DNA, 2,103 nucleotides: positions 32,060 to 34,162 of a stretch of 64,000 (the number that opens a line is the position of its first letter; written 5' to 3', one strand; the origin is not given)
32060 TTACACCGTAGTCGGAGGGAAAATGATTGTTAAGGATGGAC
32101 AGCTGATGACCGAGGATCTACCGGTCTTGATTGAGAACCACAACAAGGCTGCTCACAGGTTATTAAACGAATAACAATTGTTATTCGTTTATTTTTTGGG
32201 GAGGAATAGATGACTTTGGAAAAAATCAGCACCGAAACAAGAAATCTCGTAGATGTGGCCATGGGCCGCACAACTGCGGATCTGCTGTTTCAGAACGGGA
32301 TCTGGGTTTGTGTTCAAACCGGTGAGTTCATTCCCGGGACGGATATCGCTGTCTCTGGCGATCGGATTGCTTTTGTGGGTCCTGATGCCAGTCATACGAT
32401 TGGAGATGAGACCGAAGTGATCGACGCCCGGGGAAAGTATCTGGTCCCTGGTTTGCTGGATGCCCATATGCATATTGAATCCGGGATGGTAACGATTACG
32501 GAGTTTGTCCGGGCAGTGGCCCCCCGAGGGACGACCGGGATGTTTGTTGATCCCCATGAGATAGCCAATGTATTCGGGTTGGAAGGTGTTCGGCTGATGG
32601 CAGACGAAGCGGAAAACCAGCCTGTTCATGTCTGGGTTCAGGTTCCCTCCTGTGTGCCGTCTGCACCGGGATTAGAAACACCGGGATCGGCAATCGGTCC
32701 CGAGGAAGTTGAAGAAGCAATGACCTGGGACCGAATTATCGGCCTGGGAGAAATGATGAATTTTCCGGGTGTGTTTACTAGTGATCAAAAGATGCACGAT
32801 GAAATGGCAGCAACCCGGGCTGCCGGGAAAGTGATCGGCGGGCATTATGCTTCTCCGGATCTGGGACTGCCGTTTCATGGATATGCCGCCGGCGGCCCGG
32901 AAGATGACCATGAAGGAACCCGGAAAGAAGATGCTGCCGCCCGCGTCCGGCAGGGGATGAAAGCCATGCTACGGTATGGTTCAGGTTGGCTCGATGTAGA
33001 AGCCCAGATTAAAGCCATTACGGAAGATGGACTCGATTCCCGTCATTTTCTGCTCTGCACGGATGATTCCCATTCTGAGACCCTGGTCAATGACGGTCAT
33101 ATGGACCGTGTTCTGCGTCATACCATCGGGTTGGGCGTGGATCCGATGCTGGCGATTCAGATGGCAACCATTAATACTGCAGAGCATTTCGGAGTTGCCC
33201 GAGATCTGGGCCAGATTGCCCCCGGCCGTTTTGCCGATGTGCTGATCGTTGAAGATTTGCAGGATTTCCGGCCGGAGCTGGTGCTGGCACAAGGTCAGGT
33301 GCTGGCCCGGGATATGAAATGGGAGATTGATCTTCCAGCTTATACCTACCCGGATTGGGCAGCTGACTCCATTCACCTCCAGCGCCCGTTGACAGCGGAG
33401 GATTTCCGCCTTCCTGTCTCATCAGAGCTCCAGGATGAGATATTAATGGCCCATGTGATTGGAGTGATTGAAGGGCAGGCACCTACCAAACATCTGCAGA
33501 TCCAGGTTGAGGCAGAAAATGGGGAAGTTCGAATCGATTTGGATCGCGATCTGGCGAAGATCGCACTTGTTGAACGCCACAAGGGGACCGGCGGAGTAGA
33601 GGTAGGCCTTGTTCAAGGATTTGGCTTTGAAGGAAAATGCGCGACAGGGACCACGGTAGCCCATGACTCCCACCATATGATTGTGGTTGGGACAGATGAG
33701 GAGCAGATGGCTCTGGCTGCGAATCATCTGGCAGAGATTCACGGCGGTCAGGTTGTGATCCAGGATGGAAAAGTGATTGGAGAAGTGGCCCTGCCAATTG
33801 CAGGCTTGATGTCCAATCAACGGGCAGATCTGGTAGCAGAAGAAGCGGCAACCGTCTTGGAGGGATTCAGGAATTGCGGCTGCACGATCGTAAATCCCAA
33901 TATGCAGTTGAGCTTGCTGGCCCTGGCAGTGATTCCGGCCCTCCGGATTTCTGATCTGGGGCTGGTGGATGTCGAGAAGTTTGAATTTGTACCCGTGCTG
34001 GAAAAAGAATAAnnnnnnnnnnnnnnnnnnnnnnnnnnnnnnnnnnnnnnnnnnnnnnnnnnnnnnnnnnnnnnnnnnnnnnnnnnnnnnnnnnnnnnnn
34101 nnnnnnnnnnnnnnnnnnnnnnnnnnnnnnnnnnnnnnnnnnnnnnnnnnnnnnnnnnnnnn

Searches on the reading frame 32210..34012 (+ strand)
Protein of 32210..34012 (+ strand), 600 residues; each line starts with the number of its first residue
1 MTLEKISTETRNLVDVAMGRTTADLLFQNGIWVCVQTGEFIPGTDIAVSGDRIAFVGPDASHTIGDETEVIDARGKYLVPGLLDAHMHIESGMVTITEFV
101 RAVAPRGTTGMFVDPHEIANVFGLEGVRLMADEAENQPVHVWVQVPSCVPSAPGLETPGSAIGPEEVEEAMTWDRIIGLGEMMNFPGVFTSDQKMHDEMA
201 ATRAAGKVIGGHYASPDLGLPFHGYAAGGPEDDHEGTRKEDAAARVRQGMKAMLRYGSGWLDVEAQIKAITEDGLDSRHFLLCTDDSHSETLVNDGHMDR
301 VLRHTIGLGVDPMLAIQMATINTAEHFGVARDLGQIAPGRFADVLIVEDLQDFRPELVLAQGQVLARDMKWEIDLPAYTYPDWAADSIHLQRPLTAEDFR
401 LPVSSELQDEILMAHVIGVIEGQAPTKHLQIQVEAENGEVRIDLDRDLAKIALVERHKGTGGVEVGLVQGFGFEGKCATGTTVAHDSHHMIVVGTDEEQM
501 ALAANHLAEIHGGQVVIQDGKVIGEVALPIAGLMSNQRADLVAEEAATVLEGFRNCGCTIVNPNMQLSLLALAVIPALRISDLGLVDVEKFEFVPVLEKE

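Call 3: search_protein_families(library=pfam, proteins=[window:32210-34012:+])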
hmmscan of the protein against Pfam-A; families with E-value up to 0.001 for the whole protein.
window:32210-34012:+ (600 aa): 3 families
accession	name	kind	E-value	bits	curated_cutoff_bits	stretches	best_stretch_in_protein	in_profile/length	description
PF13382.11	Adenine_deam_C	-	1.3e-58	197.5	27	1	424-592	2-169/169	Adenine deaminase C-terminal domain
PF01979.26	Amidohydro_1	-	1.2e-25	90.9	25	1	77-364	1-344/345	Amidohydrolase family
PF07969.17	Amidohydro_3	-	6.4e-11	42.8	29.7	1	69-98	1-29/472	Amidohydrolase family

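Call 4: search_protein_families(library=ncbifam, proteins=[window:32210-34012:+])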
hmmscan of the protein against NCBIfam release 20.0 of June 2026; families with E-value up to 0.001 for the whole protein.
window:32210-34012:+ (600 aa): 44 families (the best 25 are shown)
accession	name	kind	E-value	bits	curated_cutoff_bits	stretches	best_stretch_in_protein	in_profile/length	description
TIGR01178.1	ade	equivalog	7e-150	500.1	472.5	1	24-594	1-550/552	adenine deaminase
NF007457.0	PRK10027.1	equivalog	8e-111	371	768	1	7-596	13-584/588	adenine deaminase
NF051886.1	XaaProDiPepCaul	equivalog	3e-18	66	500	2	296-348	322-374/398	Xaa-Pro dipeptidase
NF006056.0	PRK08204.1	subfamily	3.2e-13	49.3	391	1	25-89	5-67/449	hypothetical protein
NF006689.0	PRK09237.1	equivalog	1.9e-12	46.4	371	1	24-93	4-70/383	amidohydrolase/deacetylase family metallohydrolase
NF011990.0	PRK15446.2-6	subfamily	7.1e-12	44.7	233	1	35-87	11-64/390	alpha-D-ribose 1-methylphosphonate 5-triphosphate diphosphatase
NF005557.0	PRK07228.1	equivalog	1.7e-10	40.2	522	1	25-89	3-65/445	5'-deoxyadenosine deaminase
TIGR02033.1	D-hydantoinase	equivalog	3.2e-10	39.6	393.25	1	44-114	17-90/454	dihydropyrimidinase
TIGR01224.1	hutI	equivalog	3.5e-10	39.2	298.15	1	45-89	5-49/377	imidazolonepropionase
TIGR03178.1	allantoinase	equivalog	1.3e-09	37.4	357.85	1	43-90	17-61/441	allantoinase AllB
NF009060.0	PRK12394.1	equivalog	1.2e-08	34.1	442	1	23-89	3-65/381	metallo-dependent hydrolase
TIGR02318.1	phosphono_phnM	equivalog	1.5e-08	34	390.55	1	315-363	325-373/376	phosphonate metabolism protein PhnM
NF004839.0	PRK06189.1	equivalog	1.7e-08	33.6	631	1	38-91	15-65/451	allantoinase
NF006549.0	PRK09045.1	equivalog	6.1e-08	31.7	540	1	311-352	342-382/444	TRZ/ATZ family hydrolase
NF005960.0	PRK08044.1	equivalog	8.5e-08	31.3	688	1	23-92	3-65/453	allantoinase AllB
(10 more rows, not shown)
